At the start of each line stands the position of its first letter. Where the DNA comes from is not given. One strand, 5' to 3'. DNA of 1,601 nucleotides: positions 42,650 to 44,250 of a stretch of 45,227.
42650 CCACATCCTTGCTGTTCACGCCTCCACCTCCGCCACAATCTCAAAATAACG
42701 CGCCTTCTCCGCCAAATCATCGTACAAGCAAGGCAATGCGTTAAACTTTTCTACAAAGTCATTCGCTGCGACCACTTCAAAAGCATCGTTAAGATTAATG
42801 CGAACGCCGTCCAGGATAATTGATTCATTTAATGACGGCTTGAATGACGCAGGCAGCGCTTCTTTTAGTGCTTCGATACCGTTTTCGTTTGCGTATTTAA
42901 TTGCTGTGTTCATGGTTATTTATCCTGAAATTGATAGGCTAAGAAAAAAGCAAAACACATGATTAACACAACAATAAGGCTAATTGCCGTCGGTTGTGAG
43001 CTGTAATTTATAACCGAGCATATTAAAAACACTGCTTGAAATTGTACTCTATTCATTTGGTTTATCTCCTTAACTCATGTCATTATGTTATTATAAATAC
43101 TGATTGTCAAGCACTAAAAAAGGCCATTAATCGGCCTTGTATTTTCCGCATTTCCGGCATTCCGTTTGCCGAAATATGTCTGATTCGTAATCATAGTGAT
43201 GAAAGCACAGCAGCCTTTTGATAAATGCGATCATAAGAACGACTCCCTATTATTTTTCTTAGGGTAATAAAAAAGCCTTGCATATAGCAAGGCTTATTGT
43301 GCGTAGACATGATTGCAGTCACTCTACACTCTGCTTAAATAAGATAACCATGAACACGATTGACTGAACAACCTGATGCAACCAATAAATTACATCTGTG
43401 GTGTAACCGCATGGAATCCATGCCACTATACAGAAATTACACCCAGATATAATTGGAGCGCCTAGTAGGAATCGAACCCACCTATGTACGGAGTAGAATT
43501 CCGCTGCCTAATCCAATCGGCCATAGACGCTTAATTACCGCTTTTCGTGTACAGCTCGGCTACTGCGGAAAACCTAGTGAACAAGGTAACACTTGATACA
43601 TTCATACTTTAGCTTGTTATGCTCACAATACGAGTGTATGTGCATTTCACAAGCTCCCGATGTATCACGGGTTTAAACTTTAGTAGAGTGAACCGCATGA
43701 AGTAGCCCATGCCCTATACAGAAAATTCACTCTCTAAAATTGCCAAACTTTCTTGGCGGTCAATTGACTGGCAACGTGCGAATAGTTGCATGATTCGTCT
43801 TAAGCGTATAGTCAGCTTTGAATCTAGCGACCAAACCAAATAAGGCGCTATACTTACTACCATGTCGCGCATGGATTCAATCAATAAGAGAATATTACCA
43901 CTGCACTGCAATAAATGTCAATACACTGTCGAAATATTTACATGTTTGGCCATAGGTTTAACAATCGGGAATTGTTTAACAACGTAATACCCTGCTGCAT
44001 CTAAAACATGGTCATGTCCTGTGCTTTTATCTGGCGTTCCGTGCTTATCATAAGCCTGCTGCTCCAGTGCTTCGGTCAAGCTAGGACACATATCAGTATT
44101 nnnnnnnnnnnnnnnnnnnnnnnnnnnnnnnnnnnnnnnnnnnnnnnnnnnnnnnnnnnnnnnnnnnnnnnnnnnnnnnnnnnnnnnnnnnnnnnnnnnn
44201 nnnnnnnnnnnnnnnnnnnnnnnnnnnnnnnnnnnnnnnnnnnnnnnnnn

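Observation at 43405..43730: tRNA-Arg(TCT) bracketed by 40-bp hairpin-containing direct repeats in a 1-kb noncoding region between terL and portal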

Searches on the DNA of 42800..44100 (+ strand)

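Call 4: search_dna_similar(query=window:43000-44000:+, collection=phages, mode=distant, max_rows=30)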
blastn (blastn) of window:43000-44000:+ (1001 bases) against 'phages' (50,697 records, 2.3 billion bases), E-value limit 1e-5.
Records with a match: 5; places in all: 5; records where one place covers at least 80% of the query: 0.
Best place of each record, by identity: 90-95% 1; 80-90% 4.
By first word of the organism name: Acinetobacter 5.
By host as written in the record: Acinetobacter johnsonii 2; Acinetobacter johnsonii 4883b 1; Acinetobacter nosocomialis 1; Acinetobacter baumannii 1.
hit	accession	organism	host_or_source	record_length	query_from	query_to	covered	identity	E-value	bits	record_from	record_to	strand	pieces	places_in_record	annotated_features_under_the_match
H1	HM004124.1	Acinetobacter phage Acj9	Acinetobacter johnsonii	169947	453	531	8%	83.5%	1e-12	82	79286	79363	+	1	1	tRNA-Arg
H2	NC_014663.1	Acinetobacter phage Acj9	Acinetobacter johnsonii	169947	453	531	8%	83.5%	1e-12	82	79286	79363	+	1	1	tRNA-Arg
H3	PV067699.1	Acinetobacter phage Acjo_20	Acinetobacter johnsonii 4883b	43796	677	746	7%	90.0%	5e-17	96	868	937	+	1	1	none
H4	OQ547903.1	Acinetobacter phage XC1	Acinetobacter nosocomialis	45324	725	792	7%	84.3%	2e-9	71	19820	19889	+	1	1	none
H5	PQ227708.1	Acinetobacter phage vB_Aba_QH4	Acinetobacter baumannii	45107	725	792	7%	82.9%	3e-8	66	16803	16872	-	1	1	none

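Call 5: search_rna_families(source=window, start=42800, end=44100, threshold=evalue, max_evalue=10)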
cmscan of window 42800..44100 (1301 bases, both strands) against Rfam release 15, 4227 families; matches with E-value up to 10: 5.
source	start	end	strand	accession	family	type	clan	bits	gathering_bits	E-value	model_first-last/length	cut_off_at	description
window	43457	43530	-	RF00005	tRNA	Gene; tRNA;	CL00001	45.5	29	3.5e-08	1-71/71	no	tRNA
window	43456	43530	+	RF04354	Plastid-ycf2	Cis-reg;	-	31.3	65.7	0.00031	1-75/75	no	Plastid-ycf2 5UTR RNA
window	43270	43330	-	RF02438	SpF51_sRNA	Gene; sRNA;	-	21.6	50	0.39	1-45/45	no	Streptococcus sRNA SpF51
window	43277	43444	-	RF02188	ST7-OT4_2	Gene; lncRNA;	-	16.7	55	2.9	1-172/172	no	ST7 overlapping transcript 4 conserved region 2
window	44000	44085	-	RF02089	CLRN1-AS1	Gene; lncRNA;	-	11.1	48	6.8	1-79/79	no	CLRN1 antisense RNA 1 conserved region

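Call 9: get_annotated_region(hit=H3, flank=3000)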
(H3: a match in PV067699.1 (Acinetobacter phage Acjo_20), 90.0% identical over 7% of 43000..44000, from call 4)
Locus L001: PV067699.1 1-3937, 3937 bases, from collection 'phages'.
description: Acinetobacter phage Acjo_20, complete genome.
organism: Acinetobacter phage Acjo_20 (NCBI taxid 3446600)
taxonomy: Viruses
host: Acinetobacter johnsonii 4883b; source: wastewater; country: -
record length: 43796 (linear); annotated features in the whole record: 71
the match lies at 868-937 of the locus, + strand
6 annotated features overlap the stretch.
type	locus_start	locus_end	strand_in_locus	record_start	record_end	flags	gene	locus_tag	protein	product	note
CDS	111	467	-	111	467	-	-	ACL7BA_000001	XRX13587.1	hypothetical protein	-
CDS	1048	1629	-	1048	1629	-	-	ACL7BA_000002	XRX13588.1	hypothetical protein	-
CDS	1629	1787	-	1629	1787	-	-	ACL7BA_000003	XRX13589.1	hypothetical protein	-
CDS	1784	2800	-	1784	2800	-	-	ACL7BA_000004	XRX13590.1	hypothetical protein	-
CDS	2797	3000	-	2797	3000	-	-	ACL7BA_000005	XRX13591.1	hypothetical protein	-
CDS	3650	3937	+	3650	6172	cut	-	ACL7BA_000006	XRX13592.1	hypothetical protein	-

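Call 16: get_annotated_region(hit=H4, flank=2500)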
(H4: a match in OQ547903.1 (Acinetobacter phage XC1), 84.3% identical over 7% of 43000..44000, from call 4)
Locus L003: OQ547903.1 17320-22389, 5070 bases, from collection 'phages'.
description: Acinetobacter phage XC1, complete genome.
organism: Acinetobacter phage XC1 (NCBI taxid 3032371)
taxonomy: Viruses; Duplodnaviria; Heunggongvirae; Uroviricota; Caudoviricetes; Obolenskvirus
host: Acinetobacter nosocomialis; source: sewage sample; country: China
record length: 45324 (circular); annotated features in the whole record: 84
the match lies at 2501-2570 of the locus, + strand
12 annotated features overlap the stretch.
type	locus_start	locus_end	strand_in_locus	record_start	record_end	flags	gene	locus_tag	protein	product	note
CDS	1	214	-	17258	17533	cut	-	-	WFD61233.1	putative transcriptional regulator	-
CDS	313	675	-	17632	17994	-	-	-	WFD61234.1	HNH endonuclease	-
CDS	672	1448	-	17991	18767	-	-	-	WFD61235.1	primase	-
CDS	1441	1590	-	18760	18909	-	-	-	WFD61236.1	putative membrane protein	-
CDS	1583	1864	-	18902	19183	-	-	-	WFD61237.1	recombination protein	-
CDS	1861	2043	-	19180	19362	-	-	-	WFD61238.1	hypothetical protein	-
CDS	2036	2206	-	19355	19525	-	-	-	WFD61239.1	hypothetical protein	-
CDS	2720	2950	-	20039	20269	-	-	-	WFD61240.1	hypothetical protein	-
CDS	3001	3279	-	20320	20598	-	-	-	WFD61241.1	hypothetical protein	-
CDS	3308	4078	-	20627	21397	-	-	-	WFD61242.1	head protein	-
CDS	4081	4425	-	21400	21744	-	-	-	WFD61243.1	putative head protein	-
CDS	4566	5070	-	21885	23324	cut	-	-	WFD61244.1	portal protein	-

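Call 17: get_annotated_region(hit=H5, flank=2500)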
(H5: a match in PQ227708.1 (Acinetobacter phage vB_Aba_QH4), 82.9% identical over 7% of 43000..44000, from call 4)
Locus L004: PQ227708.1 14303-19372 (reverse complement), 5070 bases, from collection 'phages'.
description: Acinetobacter phage vB_Aba_QH4, complete genome.
organism: Acinetobacter phage vB_Aba_QH4 (NCBI taxid 3348348)
taxonomy: Viruses; Duplodnaviria; Heunggongvirae; Uroviricota; Caudoviricetes; Obolenskvirus
host: Acinetobacter baumannii; source: sewers; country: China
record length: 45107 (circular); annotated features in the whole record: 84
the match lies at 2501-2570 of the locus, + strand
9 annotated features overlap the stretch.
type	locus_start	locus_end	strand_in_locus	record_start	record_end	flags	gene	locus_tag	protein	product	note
CDS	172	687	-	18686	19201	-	-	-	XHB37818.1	hypothetical protein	-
CDS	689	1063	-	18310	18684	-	-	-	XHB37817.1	hypothetical protein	-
CDS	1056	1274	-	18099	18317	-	-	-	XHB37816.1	hypothetical protein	-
CDS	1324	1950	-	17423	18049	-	-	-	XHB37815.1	hypothetical protein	-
CDS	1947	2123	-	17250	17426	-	-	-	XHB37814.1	hypothetical protein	-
CDS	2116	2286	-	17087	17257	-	-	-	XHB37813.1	hypothetical protein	-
CDS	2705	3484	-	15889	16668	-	-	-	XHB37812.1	hypothetical protein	-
CDS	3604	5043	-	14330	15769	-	-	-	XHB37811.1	hypothetical protein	-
CDS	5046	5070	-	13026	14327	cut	-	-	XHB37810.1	terminase large subunit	gp2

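Call 26: search_dna_similar(query=window:43680-43745:+, collection=phages, mode=distant, max_evalue=10, max_rows=60)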
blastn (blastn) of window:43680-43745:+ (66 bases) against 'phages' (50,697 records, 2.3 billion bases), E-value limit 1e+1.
Records with a match: 19; places in all: 19; records where one place covers at least 80% of the query: 1.
Best place of each record, by identity: >=99% 4; 95-99% 3; 80-90% 12.
By first word of the organism name: Acinetobacter 13; Arthrobacter 3; Cronobacter 2; Bacteriophage 1.
By host as written in the record: Acinetobacter baumannii 3; - 3; Arthrobacter sp. ATCC 21022 3; Acinetobacter soli KZ-1 2; Cronobacter sakazakii 2; Acinetobacter johnsonii 4883b 1; Acinetobacter baumannii strain MAR 15-3273 1; Acinetobacter baumannii AB10 1; and 3 more.
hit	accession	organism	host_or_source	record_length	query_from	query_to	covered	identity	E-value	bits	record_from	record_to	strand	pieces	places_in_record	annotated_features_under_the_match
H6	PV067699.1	Acinetobacter phage Acjo_20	Acinetobacter johnsonii 4883b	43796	1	66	100%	89.4%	3e-16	89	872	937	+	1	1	none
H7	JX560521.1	Acinetobacter phage phiAC-1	Acinetobacter soli KZ-1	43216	12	48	56%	89.2%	8e-5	50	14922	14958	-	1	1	none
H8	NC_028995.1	Acinetobacter phage phiAC-1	Acinetobacter soli KZ-1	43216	12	48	56%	89.2%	8e-5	50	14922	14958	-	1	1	none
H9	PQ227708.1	Acinetobacter phage vB_Aba_QH4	Acinetobacter baumannii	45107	12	48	56%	86.5%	3e-3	46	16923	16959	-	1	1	none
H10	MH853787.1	Acinetobacter phage vB_AbaM_IME284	sewage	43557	12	48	56%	86.5%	3e-3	46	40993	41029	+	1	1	none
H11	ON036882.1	Acinetobacter phage Brutus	Acinetobacter baumannii strain MAR ...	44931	12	48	56%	86.5%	3e-3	46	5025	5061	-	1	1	none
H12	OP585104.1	Acinetobacter phage vB_AbaM_BP10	Acinetobacter baumannii AB10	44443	12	48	56%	86.5%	3e-3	46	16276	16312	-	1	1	none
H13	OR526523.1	Acinetobacter phage vB_AbaM_AB3P2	Acinetobacter baumannii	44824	12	48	56%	86.5%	3e-3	46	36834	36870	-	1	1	hypothetical protein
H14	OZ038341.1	Acinetobacter phage vB_AbaM_Highwayman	-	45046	12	48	56%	86.5%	3e-3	46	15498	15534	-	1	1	hypothetical protein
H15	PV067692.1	Acinetobacter phage Acba_21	Acinetobacter baumannii 14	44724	12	48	56%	86.5%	3e-3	46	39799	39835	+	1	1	none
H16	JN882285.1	Cronobacter phage vB_CsaM_GAP32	Cronobacter sakazakii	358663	38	63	39%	88.5%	6e+0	35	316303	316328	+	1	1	hypothetical protein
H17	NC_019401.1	Cronobacter phage vB_CsaM_GAP32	Cronobacter sakazakii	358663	38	63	39%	88.5%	6e+0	35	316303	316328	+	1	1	hypothetical protein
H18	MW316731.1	Acinetobacter phage Mithridates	Acinetobacter baumannii strain LUH 5533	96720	46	66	32%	95.2%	6e+0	35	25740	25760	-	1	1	none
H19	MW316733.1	Acinetobacter phage Bestia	Acinetobacter baumannii strain KZ-1098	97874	46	66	32%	95.2%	6e+0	35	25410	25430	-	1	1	none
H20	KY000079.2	Acinetobacter phage AM24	Acinetobacter baumannii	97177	46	66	32%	95.2%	6e+0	35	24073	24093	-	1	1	none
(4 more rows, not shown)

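Call 27: search_dna_similar(query=window:43390-43455:+, collection=phages, mode=distant, max_evalue=10, max_rows=60)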
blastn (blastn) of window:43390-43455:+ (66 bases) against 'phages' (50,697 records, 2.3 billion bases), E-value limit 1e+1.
Records with a match: 7; places in all: 7; records where one place covers at least 80% of the query: 0.
Best place of each record, by identity: >=99% 2; 90-95% 5.
By first word of the organism name: Brevibacillus 3; Bacillus 2; Colwellia 2.
By host as written in the record: Brevibacillus laterosporus 3; Bacillus megaterium str. ATCC 43725 2; Colwellia psychrerythaea strain 34H 2.
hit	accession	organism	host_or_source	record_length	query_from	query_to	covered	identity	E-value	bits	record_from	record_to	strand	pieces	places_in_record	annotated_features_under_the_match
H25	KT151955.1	Brevibacillus phage Jenst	Brevibacillus laterosporus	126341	44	66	35%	91.3%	6e+0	34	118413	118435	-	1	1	putative peptidase M20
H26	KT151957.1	Brevibacillus phage SecTim467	Brevibacillus laterosporus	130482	44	66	35%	91.3%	6e+0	34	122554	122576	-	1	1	hypothetical protein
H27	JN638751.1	Bacillus phage G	Bacillus megaterium str. ATCC 43725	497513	44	66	35%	91.3%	6e+0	34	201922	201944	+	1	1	275: gp275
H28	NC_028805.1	Brevibacillus phage Jenst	Brevibacillus laterosporus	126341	44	66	35%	91.3%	6e+0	34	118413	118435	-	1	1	peptidase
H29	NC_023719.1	Bacillus phage G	Bacillus megaterium str. ATCC 43725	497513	44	66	35%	91.3%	6e+0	34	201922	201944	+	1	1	275: gp275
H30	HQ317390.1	Colwellia phage 9A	Colwellia psychrerythaea strain 34H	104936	5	22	27%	100.0%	6e+0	34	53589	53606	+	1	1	hypothetical protein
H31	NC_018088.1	Colwellia phage 9A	Colwellia psychrerythaea strain 34H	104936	5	22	27%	100.0%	6e+0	34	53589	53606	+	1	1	hypothetical protein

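Call 28: get_annotated_region(hit=H7, flank=1500)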
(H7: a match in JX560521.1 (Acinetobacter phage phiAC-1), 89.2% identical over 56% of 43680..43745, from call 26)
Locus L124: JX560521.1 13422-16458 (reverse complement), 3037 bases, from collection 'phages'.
description: Acinetobacter phage phiAC-1, complete genome.
organism: Acinetobacter phage phiAC-1 (NCBI taxid 1229760)
taxonomy: Viruses; Duplodnaviria; Heunggongvirae; Uroviricota; Caudoviricetes
host: Acinetobacter soli KZ-1; source: sewage water; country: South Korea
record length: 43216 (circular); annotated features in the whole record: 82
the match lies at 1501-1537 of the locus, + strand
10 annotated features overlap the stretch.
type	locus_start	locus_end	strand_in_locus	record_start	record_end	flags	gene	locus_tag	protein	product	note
CDS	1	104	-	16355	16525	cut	-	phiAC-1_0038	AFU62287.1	hypothetical protein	-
CDS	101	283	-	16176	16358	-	-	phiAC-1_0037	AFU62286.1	hypothetical protein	-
CDS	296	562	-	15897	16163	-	-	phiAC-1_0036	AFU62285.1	hypothetical protein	-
CDS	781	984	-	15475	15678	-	-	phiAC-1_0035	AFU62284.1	hypothetical protein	-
CDS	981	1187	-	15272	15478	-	-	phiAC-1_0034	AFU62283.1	hypothetical protein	-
CDS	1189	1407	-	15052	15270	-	-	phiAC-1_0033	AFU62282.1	hypothetical protein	-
CDS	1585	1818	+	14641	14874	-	-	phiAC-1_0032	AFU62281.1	hypothetical protein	-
CDS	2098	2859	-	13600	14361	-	-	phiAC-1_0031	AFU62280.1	putative phage head morphogenesis protein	-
CDS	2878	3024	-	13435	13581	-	-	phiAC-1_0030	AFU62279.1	hypothetical protein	-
CDS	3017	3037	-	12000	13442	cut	-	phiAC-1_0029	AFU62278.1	putative phage head portal protein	-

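Call 29: get_annotated_region(hit=H10, flank=1500)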
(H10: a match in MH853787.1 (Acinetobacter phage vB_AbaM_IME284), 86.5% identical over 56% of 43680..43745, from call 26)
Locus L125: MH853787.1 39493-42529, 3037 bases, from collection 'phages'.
description: Acinetobacter phage vB_AbaM_IME284, complete genome.
organism: Acinetobacter phage vB_AbaM_IME284 (NCBI taxid 2419625)
taxonomy: Viruses; Duplodnaviria; Heunggongvirae; Uroviricota; Caudoviricetes; Obolenskvirus
host: -; source: sewage; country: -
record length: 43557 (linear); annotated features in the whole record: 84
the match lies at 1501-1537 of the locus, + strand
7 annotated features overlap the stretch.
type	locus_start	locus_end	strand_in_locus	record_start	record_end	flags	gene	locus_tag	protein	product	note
CDS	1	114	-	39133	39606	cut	-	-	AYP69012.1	hypothetical protein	-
CDS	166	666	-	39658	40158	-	-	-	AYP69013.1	hypothetical protein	-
CDS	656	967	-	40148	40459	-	-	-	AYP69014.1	hypothetical protein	FIG00350055: hypothetical protein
CDS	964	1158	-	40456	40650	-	-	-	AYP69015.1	hypothetical protein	-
CDS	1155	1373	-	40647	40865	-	-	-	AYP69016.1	hypothetical protein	-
CDS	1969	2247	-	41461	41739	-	-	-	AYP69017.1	hypothetical protein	-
CDS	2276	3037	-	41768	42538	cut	-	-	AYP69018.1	hypothetical protein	-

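Call 30: get_annotated_region(hit=H11, flank=1500)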
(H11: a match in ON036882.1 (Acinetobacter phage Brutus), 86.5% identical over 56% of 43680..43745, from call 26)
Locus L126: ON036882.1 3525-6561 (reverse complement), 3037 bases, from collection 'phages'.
description: Acinetobacter phage Brutus, complete genome.
organism: Acinetobacter phage Brutus (NCBI taxid 2935725)
taxonomy: Viruses; Duplodnaviria; Heunggongvirae; Uroviricota; Caudoviricetes; Obolenskvirus
host: Acinetobacter baumannii strain MAR 15-3273; source: sewage water; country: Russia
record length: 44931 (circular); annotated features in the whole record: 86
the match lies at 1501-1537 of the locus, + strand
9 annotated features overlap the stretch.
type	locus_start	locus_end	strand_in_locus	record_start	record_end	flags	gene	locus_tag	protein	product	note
CDS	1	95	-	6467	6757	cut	-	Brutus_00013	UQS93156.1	hypothetical protein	-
CDS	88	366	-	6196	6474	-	-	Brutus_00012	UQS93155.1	hypothetical protein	-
CDS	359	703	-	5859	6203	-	-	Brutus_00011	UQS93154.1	hypothetical protein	-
CDS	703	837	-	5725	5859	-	-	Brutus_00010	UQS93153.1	hypothetical protein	-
CDS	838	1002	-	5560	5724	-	-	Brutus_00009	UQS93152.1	hypothetical protein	-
CDS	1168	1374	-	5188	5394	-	-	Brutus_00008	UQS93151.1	hypothetical protein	-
CDS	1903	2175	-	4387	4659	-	-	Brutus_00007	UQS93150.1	hypothetical protein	-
CDS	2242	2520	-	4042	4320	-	-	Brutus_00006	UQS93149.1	hypothetical protein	-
CDS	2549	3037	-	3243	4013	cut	-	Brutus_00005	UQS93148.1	capsid assembly protein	-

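Call 31: get_annotated_region(hit=H13, flank=1500)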
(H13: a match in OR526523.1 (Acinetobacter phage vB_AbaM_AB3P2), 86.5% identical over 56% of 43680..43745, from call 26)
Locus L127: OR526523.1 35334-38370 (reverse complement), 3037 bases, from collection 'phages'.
description: Acinetobacter phage vB_AbaM_AB3P2, complete genome.
organism: Acinetobacter phage vB_AbaM_AB3P2 (NCBI taxid 3076809)
taxonomy: Viruses; Duplodnaviria; Heunggongvirae; Uroviricota; Caudoviricetes; Obolenskvirus
host: Acinetobacter baumannii; source: sewage; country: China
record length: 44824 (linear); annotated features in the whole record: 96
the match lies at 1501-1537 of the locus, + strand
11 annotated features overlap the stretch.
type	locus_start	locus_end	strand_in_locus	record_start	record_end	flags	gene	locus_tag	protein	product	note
CDS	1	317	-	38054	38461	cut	-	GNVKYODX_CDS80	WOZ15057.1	hypothetical protein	unknown function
CDS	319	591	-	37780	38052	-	-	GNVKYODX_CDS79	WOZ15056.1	hypothetical protein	unknown function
CDS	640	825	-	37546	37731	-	-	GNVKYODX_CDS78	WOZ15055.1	hypothetical protein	unknown function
CDS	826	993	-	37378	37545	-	-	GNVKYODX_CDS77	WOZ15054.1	hypothetical protein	unknown function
CDS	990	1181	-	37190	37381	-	-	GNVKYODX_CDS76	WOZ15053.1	hypothetical protein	unknown function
CDS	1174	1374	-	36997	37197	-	-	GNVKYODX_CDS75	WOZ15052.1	hypothetical protein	unknown function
CDS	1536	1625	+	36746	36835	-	-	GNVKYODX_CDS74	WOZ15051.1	hypothetical protein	unknown function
CDS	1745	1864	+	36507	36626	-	-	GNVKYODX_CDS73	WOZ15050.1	hypothetical protein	unknown function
CDS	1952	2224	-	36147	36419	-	-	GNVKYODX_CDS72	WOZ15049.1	hypothetical protein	unknown function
CDS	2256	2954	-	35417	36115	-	-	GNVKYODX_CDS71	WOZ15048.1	head morphogenesis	head and packaging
CDS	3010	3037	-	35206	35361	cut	-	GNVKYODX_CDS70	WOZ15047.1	hypothetical protein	unknown function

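Call 32: get_annotated_region(hit=H14, flank=1500)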
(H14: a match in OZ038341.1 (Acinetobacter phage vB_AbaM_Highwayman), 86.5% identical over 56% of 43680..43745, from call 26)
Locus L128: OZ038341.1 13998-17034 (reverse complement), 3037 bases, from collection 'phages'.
description: Acinetobacter phage vB_AbaM_Highwayman genome assembly, chromosome: vB_AbaM_Highwayman.
organism: Acinetobacter phage vB_AbaM_Highwayman (NCBI taxid 3154075)
taxonomy: Viruses
host: -; source: -; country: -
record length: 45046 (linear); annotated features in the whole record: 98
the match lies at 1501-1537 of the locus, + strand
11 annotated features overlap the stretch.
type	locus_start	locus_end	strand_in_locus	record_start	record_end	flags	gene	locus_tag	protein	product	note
CDS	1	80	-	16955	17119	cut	-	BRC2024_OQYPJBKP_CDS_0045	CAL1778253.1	hypothetical protein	ID:OQYPJBKP_CDS_0045; source:PHANOTATE_1.5.1; unknown function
CDS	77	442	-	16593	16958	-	-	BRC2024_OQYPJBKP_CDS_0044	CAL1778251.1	hypothetical protein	ID:OQYPJBKP_CDS_0044; source:PHANOTATE_1.5.1; unknown function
CDS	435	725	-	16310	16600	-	-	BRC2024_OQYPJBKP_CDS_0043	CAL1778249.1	hypothetical protein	ID:OQYPJBKP_CDS_0043; source:PHANOTATE_1.5.1; unknown function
CDS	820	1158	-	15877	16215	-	-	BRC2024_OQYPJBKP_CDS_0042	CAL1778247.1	hypothetical protein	ID:OQYPJBKP_CDS_0042; source:PHANOTATE_1.5.1; unknown function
CDS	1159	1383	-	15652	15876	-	-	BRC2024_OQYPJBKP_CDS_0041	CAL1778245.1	hypothetical protein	ID:OQYPJBKP_CDS_0041; source:PHANOTATE_1.5.1; unknown function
CDS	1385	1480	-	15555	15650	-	-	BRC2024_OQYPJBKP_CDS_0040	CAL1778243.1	hypothetical protein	ID:OQYPJBKP_CDS_0040; source:PHANOTATE_1.5.1; unknown function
CDS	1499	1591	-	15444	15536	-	-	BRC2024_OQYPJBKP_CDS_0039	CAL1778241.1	hypothetical protein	ID:OQYPJBKP_CDS_0039; source:PHANOTATE_1.5.1; unknown function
CDS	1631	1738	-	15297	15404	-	-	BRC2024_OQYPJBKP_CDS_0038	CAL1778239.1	hypothetical protein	ID:OQYPJBKP_CDS_0038; source:PHANOTATE_1.5.1; unknown function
CDS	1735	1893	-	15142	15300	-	-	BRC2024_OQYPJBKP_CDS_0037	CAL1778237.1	hypothetical protein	ID:OQYPJBKP_CDS_0037; source:PHANOTATE_1.5.1; unknown function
CDS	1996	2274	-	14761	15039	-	-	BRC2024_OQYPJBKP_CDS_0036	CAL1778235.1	hypothetical protein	ID:OQYPJBKP_CDS_0036; source:PHANOTATE_1.5.1; unknown function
CDS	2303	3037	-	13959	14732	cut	-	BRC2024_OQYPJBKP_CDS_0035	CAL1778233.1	head morphogenesis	ID:OQYPJBKP_CDS_0035; source:PHANOTATE_1.5.1; head and packaging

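Call 33: get_annotated_region(hit=H15, flank=1500)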
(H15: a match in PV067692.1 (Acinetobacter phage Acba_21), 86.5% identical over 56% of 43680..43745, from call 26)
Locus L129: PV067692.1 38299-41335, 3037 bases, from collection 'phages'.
description: Acinetobacter phage Acba_21, complete genome.
organism: Acinetobacter phage Acba_21 (NCBI taxid 3394623)
taxonomy: Viruses
host: Acinetobacter baumannii 14; source: wastewater; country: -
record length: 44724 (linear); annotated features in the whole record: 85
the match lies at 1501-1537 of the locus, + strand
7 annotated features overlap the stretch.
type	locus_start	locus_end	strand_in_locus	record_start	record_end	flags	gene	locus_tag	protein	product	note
CDS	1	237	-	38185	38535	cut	-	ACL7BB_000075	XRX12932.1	hypothetical protein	-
CDS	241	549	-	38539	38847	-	-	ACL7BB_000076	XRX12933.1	hypothetical protein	-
CDS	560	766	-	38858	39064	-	-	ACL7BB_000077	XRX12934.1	hypothetical protein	-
CDS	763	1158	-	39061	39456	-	-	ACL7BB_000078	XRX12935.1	hypothetical protein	-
CDS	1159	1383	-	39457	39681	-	-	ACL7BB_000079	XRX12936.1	hypothetical protein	-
CDS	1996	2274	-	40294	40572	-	-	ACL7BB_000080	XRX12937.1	hypothetical protein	-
CDS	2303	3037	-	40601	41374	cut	-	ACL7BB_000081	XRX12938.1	hypothetical protein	-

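Call 34: get_annotated_region(hit=H12, flank=1500)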
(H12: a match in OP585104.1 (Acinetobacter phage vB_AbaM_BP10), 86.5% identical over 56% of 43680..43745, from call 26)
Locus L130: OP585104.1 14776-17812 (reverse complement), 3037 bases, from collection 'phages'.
description: Acinetobacter phage vB_AbaM_BP10, complete genome.
organism: Acinetobacter phage vB_AbaM_BP10 (NCBI taxid 2985293)
taxonomy: Viruses; Duplodnaviria; Heunggongvirae; Uroviricota; Caudoviricetes; Obolenskvirus
host: Acinetobacter baumannii AB10; source: sewage water; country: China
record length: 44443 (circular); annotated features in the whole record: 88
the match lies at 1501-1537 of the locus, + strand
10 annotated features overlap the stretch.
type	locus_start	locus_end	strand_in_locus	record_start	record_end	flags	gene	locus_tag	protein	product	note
CDS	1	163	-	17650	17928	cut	-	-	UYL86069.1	hypothetical protein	-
CDS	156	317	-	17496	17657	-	-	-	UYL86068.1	hypothetical protein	-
CDS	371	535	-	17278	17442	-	-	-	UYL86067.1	hypothetical protein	-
CDS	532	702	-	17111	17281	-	-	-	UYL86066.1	hypothetical protein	-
CDS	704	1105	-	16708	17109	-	-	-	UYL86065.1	hypothetical protein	-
CDS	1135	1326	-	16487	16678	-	-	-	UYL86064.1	hypothetical protein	-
CDS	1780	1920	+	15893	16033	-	-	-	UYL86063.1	hypothetical protein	-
CDS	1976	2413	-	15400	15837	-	-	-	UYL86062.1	hypothetical protein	-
CDS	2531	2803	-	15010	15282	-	-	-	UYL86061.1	hypothetical protein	-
CDS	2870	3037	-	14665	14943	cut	-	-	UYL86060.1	hypothetical protein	-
